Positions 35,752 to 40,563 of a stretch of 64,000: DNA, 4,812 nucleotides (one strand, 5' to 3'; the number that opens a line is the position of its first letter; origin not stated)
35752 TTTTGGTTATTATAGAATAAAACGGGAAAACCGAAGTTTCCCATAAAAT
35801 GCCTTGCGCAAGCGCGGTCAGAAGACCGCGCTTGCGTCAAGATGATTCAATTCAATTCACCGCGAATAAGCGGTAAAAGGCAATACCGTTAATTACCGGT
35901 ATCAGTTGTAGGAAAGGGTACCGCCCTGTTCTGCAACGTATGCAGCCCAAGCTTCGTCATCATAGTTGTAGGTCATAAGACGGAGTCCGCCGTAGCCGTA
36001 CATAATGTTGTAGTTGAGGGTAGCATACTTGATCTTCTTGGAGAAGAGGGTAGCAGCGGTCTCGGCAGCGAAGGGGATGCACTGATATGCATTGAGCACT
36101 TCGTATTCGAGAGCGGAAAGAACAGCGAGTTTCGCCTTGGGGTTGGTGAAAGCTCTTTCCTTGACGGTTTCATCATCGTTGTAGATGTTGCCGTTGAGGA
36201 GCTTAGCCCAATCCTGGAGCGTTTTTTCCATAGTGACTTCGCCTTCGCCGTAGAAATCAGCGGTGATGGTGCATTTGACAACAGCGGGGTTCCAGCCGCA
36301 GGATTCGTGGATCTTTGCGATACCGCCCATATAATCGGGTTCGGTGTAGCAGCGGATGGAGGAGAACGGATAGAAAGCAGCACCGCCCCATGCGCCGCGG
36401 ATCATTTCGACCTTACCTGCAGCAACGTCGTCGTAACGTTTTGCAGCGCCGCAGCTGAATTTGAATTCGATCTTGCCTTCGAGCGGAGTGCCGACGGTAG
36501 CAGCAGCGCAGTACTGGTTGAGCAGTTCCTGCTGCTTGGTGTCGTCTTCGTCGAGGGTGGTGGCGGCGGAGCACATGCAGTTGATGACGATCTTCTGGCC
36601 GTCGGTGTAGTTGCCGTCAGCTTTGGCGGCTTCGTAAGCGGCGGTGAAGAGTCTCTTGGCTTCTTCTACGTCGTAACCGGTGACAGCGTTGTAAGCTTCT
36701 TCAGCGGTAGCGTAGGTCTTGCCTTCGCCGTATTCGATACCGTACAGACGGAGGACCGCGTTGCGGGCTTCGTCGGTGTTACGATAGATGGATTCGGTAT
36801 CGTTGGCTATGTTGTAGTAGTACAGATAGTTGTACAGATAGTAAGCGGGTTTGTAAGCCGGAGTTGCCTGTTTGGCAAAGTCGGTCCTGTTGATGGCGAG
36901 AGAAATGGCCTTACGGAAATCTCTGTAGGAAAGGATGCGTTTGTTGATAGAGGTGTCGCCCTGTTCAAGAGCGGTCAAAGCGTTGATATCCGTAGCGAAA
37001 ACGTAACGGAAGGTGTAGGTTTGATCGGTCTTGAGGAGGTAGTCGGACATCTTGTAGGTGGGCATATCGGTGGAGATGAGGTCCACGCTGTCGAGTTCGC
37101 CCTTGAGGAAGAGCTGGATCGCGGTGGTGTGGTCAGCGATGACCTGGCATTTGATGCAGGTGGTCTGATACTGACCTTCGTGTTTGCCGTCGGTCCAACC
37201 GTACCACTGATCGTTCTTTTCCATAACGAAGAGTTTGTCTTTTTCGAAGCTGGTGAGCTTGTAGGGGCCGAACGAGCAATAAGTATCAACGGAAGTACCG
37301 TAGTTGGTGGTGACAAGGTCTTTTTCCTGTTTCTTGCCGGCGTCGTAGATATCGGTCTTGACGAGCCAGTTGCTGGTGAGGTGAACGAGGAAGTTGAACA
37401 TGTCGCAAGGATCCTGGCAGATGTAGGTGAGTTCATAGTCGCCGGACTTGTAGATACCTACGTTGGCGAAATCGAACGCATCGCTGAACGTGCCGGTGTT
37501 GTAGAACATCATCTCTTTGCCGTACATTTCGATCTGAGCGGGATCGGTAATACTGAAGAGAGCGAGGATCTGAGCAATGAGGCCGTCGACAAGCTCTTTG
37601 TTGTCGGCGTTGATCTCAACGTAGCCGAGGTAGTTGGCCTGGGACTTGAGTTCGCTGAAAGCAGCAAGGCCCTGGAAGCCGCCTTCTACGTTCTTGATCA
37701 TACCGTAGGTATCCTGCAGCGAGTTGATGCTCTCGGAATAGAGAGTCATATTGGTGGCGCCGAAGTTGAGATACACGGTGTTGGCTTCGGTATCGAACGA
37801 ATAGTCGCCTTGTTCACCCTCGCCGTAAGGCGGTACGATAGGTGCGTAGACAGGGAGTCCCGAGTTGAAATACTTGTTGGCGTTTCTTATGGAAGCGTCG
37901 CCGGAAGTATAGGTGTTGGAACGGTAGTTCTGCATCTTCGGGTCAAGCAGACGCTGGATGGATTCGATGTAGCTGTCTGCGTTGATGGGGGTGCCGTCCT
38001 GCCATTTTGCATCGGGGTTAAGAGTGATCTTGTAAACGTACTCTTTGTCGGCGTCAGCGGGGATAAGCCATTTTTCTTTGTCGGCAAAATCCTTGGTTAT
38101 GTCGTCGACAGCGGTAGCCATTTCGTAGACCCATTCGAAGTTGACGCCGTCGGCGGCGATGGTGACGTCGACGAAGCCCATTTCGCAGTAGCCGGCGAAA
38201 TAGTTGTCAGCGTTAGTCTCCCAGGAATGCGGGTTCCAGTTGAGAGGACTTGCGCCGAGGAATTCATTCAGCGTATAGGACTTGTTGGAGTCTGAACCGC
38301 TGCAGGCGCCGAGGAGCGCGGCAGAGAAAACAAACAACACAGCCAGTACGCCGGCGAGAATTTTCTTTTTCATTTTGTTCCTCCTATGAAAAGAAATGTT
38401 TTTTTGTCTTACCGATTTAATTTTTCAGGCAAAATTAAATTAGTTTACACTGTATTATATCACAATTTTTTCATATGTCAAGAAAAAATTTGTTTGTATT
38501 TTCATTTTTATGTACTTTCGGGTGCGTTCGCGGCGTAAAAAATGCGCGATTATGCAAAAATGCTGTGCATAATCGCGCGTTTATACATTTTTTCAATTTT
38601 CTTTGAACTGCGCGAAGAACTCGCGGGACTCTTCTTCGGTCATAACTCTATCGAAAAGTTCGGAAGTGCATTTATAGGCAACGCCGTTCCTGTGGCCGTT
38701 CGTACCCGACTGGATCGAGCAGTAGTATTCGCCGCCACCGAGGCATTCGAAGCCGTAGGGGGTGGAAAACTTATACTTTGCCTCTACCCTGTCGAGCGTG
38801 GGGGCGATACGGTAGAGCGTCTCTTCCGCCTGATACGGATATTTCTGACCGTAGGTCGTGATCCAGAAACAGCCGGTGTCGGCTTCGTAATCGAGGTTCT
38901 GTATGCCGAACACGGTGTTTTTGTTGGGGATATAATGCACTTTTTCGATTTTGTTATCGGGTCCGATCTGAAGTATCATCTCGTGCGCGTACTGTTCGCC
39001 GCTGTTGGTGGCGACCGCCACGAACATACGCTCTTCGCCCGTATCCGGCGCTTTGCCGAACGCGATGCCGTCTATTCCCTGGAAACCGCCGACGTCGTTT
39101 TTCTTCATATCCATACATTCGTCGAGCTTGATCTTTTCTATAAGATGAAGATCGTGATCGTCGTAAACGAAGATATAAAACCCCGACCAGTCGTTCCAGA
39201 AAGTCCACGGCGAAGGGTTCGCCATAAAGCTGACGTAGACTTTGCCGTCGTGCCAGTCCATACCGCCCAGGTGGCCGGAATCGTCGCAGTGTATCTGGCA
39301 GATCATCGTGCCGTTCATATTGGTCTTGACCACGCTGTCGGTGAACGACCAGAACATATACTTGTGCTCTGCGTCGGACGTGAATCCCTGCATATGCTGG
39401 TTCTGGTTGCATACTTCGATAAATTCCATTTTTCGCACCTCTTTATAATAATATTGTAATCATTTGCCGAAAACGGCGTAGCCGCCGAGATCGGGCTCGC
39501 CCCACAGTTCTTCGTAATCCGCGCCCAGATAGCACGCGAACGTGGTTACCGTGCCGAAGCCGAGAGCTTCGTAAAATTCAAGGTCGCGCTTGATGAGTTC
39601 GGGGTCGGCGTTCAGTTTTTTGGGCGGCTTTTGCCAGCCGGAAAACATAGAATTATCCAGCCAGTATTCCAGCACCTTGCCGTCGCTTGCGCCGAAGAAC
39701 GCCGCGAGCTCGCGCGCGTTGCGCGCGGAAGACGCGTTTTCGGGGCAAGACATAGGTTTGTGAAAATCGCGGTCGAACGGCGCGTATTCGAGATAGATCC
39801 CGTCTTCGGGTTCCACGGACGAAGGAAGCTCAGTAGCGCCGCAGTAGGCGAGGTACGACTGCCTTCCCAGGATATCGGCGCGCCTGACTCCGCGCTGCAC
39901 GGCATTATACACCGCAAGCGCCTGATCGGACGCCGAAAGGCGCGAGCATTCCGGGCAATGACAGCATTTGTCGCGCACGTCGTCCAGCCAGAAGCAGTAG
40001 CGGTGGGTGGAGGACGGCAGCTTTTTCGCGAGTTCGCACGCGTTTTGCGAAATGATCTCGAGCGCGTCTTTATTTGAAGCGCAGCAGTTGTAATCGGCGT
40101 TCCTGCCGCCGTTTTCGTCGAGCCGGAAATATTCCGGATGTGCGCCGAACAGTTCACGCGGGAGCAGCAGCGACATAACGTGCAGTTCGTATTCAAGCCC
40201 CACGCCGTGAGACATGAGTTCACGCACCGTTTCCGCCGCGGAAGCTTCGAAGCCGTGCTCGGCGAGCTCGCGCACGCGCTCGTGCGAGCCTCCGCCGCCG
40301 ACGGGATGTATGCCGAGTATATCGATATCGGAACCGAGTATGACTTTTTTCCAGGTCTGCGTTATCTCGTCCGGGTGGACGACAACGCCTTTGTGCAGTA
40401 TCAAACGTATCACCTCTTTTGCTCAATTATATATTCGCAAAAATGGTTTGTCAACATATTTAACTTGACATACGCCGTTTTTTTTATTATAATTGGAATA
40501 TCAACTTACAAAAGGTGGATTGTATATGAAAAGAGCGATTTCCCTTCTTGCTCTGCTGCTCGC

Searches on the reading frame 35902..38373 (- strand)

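Call 33: search_protein_families(library=pfam, proteins=[window:35902-38373:-], max_evalue=0.0001)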
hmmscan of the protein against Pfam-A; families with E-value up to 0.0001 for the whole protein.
window:35902-38373:- (823 aa): 1 family
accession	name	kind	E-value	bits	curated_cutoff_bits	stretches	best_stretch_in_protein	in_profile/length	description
PF00496.27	SBP_bac_5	-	7.4e-36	124.5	32.4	2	299-673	56-357/368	Bacterial extracellular solute-binding proteins, family 5 Middle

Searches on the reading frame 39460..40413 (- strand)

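Call 74: search_protein_families(library=pfam, proteins=[window:39460-40413:-], max_evalue=0.0001)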
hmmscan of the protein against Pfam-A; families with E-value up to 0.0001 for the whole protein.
window:39460-40413:- (317 aa): 1 family
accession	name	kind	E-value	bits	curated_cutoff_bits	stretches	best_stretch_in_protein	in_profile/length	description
PF16126.11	DUF4838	-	3e-12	46.8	26.6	1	73-226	58-214/325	Domain of unknown function (DUF4838)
